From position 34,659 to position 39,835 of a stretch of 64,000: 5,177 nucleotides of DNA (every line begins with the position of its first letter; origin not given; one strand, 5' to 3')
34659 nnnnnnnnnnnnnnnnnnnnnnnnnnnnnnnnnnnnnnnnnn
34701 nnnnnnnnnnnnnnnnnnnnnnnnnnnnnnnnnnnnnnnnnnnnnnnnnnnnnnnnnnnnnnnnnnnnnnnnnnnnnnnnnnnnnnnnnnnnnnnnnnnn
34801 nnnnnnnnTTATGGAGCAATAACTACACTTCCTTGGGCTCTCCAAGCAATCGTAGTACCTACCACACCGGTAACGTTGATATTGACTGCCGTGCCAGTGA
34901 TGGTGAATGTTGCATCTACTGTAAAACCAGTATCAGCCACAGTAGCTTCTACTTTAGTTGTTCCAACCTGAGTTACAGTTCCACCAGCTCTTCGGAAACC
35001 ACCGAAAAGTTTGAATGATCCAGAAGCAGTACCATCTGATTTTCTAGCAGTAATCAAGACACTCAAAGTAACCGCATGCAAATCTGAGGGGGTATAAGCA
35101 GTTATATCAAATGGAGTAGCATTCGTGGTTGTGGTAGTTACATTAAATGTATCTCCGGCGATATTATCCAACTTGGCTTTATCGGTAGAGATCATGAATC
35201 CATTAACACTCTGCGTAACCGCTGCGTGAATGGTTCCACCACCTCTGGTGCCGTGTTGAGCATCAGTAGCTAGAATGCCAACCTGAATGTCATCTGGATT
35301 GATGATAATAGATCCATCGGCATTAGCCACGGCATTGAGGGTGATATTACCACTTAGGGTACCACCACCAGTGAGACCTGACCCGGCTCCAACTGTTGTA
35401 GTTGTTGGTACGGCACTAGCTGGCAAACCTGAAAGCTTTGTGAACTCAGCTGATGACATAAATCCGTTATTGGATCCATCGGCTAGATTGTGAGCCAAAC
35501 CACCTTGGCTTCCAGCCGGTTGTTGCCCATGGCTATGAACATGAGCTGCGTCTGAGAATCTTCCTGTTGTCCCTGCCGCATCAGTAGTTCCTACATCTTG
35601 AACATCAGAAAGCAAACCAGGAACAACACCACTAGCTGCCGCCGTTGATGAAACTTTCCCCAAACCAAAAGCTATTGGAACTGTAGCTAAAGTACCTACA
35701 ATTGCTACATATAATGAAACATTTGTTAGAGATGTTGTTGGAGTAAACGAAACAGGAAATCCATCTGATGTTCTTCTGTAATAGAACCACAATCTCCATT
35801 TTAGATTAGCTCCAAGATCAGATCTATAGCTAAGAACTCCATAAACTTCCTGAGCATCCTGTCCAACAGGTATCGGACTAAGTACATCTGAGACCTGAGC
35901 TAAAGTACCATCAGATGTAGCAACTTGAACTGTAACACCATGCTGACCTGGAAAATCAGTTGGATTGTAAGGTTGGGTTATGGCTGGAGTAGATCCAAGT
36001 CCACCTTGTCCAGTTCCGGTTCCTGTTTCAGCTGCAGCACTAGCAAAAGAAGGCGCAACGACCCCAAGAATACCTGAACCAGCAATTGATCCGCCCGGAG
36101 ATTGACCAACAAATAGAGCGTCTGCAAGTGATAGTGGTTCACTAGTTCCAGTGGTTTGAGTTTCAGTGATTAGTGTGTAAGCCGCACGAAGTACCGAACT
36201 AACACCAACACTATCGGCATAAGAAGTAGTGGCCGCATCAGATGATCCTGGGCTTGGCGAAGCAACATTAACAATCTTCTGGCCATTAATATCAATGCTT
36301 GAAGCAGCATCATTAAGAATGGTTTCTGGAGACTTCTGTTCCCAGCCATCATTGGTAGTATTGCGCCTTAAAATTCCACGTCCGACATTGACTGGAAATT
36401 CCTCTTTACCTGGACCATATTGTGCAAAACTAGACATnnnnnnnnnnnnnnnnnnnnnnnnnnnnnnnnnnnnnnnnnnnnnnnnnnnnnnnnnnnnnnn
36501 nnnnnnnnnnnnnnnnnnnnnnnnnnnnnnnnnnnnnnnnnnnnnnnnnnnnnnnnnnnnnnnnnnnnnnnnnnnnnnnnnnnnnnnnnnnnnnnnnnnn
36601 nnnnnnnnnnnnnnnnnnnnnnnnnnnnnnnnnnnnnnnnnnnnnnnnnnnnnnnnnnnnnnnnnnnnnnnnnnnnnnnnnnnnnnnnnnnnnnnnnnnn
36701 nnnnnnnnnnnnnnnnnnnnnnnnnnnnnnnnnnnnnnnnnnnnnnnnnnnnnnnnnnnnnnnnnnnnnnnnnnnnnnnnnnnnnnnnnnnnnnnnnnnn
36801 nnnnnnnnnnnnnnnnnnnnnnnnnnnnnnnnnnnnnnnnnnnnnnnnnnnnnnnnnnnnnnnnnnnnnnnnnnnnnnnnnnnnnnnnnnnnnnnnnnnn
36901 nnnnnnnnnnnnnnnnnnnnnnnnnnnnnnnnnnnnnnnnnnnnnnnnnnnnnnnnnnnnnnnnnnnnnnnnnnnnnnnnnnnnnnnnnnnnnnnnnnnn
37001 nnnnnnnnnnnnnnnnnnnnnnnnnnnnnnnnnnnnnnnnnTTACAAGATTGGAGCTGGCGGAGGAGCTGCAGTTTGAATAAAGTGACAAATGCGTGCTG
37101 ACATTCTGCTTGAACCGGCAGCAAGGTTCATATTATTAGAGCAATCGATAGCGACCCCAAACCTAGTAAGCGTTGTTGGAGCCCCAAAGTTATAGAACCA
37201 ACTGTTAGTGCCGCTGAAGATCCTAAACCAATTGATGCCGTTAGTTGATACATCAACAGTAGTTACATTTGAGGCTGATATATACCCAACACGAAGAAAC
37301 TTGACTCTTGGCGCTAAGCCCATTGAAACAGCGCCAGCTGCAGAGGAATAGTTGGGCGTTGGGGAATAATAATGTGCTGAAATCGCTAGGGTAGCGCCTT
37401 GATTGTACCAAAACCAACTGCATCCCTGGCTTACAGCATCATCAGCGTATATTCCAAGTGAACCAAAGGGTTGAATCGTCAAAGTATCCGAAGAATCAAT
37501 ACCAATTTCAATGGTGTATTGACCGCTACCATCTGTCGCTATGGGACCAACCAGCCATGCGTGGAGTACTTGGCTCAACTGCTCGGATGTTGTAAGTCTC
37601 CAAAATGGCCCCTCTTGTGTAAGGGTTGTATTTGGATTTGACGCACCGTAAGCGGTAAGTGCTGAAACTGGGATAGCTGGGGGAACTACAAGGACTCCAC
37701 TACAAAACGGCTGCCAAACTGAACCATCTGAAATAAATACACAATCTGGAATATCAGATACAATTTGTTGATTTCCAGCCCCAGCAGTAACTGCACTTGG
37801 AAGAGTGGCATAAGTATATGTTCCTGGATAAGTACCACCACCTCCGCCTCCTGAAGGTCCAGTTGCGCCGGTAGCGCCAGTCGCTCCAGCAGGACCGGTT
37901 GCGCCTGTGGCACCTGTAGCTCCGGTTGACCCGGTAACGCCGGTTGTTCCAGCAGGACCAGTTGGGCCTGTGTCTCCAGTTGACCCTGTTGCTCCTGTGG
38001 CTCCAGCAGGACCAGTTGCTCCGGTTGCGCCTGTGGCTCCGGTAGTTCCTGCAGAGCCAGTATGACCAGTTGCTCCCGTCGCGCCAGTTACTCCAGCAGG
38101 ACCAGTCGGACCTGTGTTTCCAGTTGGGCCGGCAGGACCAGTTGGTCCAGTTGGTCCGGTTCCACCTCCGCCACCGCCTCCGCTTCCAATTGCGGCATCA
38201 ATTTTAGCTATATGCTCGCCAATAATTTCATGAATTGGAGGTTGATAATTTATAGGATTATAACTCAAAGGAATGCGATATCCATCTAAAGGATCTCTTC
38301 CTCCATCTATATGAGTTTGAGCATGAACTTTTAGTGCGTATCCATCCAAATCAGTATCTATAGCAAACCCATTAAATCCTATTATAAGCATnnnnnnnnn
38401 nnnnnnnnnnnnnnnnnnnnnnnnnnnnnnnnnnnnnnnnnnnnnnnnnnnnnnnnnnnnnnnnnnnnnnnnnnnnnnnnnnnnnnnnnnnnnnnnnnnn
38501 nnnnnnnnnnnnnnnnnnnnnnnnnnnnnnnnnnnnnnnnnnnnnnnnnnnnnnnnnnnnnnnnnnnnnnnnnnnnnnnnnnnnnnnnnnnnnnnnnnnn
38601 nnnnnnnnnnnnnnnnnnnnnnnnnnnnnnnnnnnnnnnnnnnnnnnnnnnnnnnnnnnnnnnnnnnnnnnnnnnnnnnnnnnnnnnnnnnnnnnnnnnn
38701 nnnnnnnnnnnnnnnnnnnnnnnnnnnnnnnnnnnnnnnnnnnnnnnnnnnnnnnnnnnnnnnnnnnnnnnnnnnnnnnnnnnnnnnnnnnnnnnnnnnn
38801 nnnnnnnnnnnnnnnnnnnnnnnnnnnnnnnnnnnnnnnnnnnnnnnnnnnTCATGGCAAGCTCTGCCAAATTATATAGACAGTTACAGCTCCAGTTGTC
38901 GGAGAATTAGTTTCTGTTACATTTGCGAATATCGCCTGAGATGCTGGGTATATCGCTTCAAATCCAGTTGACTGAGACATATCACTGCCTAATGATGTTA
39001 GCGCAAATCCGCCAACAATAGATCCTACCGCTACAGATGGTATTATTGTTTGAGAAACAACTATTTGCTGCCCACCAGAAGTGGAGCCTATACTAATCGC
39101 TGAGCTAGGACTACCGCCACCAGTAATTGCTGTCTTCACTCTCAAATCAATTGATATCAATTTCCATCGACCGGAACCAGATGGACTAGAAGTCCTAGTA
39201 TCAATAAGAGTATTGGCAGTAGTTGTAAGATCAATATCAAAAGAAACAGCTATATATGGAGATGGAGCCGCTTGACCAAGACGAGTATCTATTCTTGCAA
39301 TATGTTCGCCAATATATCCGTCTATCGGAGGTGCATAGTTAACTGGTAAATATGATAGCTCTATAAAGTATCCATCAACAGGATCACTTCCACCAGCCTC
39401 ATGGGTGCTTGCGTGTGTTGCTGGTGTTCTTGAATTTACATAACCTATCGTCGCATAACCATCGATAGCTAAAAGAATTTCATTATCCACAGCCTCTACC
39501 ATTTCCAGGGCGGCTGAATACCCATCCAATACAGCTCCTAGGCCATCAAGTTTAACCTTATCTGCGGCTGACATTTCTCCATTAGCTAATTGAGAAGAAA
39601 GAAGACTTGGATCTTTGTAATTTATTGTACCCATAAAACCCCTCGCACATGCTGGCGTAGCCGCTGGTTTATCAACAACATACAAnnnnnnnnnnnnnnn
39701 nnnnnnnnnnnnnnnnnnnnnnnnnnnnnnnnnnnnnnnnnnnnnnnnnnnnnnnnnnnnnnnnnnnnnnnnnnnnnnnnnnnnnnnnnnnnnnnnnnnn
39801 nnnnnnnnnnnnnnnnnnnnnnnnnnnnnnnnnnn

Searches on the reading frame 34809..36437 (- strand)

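Call 8: search_protein_families(library=phrogs, max_evalue=0.01, proteins=[window:34809-36437:-])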
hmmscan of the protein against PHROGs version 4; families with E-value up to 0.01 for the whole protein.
window:34809-36437:- (542 aa): 1 family
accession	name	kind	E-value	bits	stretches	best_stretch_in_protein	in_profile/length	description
phrog_6907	-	unknown function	0.0094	17.3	1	356-432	37-94/99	-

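Call 61: search_protein_families(library=pfam, max_evalue=0.001, proteins=[window:34809-36437:-])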
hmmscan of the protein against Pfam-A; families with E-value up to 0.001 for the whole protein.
window:34809-36437:- (542 aa): 0 families

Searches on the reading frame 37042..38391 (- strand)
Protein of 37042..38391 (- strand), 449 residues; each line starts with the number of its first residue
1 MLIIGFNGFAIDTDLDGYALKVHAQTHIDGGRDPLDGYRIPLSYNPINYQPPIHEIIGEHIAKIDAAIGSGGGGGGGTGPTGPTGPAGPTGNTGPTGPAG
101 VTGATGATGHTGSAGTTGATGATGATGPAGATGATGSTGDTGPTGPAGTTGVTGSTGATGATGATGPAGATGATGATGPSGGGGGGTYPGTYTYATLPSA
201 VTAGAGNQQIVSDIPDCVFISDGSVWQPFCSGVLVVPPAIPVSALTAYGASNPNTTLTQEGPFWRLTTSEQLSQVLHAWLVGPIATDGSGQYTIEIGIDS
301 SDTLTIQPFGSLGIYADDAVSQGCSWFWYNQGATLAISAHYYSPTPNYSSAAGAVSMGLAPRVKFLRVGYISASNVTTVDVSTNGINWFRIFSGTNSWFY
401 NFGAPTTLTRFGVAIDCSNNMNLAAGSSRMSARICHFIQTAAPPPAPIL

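Call 7: search_protein_families(library=pfam, max_evalue=1, proteins=[window:37042-38391:-])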
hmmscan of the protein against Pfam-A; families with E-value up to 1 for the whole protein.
window:37042-38391:- (449 aa): 1 family
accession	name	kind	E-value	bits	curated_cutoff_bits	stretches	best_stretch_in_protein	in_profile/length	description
PF01391.23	Collagen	-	1.7e-11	44.1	27.2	2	79-135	1-57/60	Collagen triple helix repeat (20 copies)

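Call 8: search_protein_families(library=phrogs, max_evalue=0.01, proteins=[window:37042-38391:-])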
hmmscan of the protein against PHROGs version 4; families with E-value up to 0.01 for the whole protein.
window:37042-38391:- (449 aa): 23 families
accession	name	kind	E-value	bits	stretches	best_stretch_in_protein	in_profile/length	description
phrog_6320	-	tail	3.4e-27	96.6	1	73-190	101-218/745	tail fiber protein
phrog_819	-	tail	8.3e-22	78.2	1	75-228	480-624/1024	tail protein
phrog_8745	-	tail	3.5e-18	65.4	1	73-210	1410-1547/1803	tail fiber protein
phrog_5073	-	tail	1.8e-15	58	1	81-189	260-365/519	tail fiber protein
phrog_28263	-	tail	3.9e-14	51.9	1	68-185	597-713/1400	tail fiber protein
phrog_3420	-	unknown function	3.6e-13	49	1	72-185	245-364/929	-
phrog_36982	-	unknown function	1.9e-11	43.6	1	69-205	551-698/944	-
phrog_29268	-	unknown function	4e-11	42.8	1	72-182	423-536/653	-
phrog_1806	-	tail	1.7e-10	41.6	1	78-213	120-257/276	collagen like minor tail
phrog_366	-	tail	5.9e-10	40.2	2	73-148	309-384/474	tail fiber protein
phrog_30509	-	tail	1.3e-08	35.3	2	117-201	47-131/254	collagen like minor tail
phrog_1658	-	unknown function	1.5e-08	35.7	2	68-138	38-111/239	-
phrog_33894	-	unknown function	8.4e-07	28.9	1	116-242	421-548/727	-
phrog_34255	-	unknown function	2.3e-06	26.7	1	76-204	311-448/1044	-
phrog_18350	-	tail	1.3e-05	26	1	79-181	99-196/253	tail fiber protein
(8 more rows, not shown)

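Call 25: find_encoding_contigs(protein=window:37042-38391:-, flank=7000, max_places=10)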
Protein window:37042-38391:- (449 aa): 6 contigs read that carry it; 3 places shown.
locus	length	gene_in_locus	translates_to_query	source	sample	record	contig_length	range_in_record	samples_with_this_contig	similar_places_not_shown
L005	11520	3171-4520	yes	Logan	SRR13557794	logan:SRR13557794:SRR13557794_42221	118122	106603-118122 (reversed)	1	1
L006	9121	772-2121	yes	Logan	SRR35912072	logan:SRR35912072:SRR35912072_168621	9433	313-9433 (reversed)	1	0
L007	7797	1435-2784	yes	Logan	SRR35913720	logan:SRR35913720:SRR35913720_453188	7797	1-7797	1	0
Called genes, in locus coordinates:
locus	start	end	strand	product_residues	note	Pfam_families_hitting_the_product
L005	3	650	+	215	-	?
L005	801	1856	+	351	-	-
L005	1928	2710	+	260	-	-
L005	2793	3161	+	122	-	-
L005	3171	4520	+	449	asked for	PF01391:Collagen (weak)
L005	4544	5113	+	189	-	-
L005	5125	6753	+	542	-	-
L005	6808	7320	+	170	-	-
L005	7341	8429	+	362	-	PF00266:Aminotran_5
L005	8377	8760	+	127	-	-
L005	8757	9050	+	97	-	-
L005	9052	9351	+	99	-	-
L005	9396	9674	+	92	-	PF00313:CSD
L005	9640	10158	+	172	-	-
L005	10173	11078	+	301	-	-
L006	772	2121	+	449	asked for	PF01391:Collagen (weak)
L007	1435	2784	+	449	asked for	PF01391:Collagen (weak)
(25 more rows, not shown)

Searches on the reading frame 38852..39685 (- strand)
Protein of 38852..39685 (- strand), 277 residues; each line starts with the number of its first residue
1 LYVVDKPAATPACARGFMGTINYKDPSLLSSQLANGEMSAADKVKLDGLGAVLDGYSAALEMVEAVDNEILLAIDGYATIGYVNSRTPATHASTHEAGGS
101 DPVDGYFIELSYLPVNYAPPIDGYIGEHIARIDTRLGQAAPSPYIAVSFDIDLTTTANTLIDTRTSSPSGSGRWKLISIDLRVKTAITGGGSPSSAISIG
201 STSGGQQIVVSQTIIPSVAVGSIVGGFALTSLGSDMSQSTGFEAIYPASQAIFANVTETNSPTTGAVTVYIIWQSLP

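Call 7: search_protein_families(library=pfam, max_evalue=1, proteins=[window:38852-39685:-])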
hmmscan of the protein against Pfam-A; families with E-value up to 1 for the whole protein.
window:38852-39685:- (277 aa): 0 families

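Call 8: search_protein_families(library=phrogs, max_evalue=0.01, proteins=[window:38852-39685:-])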
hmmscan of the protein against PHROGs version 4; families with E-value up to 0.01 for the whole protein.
window:38852-39685:- (277 aa): 0 families

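Call 21: find_encoding_contigs(protein=window:38852-39685:-, flank=6000, max_places=10)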
Protein window:38852-39685:- (277 aa): no gene with exactly this product is on record in the collection.

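Call 23: find_encoding_contigs(protein=window:38855-39685:-, flank=6000, max_places=10)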
Protein seq(277 aa) (277 aa): no gene with exactly this product is on record in the collection.
